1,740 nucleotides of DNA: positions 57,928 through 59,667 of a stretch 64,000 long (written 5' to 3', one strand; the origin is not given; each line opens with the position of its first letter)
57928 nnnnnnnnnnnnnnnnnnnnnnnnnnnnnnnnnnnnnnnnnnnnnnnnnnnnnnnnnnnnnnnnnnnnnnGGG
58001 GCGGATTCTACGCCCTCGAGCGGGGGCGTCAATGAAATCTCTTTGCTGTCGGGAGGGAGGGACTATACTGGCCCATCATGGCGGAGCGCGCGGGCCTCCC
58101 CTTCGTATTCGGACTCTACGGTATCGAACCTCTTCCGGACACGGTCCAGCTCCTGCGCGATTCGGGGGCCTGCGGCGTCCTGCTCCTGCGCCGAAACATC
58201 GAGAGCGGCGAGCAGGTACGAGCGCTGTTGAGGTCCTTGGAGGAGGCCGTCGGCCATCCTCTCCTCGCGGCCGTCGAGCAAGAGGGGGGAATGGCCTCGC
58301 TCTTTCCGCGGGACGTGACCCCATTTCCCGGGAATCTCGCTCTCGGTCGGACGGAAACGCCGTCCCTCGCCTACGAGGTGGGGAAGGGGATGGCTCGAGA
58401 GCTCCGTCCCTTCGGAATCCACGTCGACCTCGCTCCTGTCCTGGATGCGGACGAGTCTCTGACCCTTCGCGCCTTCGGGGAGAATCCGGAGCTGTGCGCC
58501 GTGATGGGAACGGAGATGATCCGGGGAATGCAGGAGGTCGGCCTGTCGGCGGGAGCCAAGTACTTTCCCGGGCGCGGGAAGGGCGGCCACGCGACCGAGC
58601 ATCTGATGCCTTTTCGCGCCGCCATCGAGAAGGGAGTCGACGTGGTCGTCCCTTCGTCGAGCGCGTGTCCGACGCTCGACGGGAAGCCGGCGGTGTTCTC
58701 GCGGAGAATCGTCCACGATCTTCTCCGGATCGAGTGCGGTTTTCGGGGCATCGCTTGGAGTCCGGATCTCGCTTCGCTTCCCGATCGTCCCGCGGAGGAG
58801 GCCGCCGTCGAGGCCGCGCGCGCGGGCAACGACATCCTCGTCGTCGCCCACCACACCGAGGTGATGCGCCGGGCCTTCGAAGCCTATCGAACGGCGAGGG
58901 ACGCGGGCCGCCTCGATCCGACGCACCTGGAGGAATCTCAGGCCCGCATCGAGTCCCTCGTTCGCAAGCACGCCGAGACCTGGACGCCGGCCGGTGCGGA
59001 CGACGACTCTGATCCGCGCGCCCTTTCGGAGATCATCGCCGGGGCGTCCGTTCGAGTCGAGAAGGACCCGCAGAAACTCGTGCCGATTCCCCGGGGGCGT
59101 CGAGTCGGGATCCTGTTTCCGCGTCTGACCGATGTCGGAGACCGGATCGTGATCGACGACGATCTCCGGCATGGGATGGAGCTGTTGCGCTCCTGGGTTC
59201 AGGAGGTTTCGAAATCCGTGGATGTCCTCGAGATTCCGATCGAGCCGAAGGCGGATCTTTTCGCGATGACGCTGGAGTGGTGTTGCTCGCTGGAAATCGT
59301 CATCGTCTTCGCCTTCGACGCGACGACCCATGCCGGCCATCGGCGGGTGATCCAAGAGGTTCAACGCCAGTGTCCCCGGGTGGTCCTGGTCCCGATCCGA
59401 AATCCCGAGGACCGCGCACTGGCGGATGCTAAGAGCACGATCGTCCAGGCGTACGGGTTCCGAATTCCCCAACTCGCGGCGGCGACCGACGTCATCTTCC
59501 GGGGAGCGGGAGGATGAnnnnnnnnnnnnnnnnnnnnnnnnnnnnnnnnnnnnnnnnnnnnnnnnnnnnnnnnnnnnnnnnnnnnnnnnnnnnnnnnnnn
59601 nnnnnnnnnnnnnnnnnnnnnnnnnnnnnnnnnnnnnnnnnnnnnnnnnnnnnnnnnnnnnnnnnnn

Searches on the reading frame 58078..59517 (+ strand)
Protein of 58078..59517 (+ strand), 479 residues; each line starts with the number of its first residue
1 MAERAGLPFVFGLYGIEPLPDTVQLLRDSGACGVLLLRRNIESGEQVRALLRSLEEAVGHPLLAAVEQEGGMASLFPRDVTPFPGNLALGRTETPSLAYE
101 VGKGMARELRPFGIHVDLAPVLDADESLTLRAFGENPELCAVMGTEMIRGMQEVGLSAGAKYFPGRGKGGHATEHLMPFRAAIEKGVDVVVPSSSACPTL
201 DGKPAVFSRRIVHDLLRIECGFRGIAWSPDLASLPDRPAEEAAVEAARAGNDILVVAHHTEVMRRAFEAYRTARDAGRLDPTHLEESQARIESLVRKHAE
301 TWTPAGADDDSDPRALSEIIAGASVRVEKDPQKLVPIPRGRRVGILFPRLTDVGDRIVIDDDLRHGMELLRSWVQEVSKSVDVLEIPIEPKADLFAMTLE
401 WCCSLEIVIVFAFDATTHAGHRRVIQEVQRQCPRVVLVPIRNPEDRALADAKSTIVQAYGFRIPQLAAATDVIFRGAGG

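Call 30: search_protein_families(library=ncbifam, proteins=[window:58078-59517:+], max_evalue=0.00001)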
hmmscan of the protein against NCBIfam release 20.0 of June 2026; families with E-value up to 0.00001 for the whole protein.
window:58078-59517:+ (479 aa): 3 families
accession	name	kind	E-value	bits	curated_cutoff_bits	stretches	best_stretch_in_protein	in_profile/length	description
NF003740.0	PRK05337.1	equivalog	2.6e-37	128.7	207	1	20-295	16-320/340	beta-N-acetylhexosaminidase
NF052329.1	XyloArabinsidase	equivalog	4.5e-14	51.5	1050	1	64-227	92-271/750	beta-xylosidase/alpha-l-arabinosidase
NF052331.1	Bet13-16Glucosase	equivalog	1.1e-09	37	1330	1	61-294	76-329/750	exo-beta-d-1,3/1,6-glucosidase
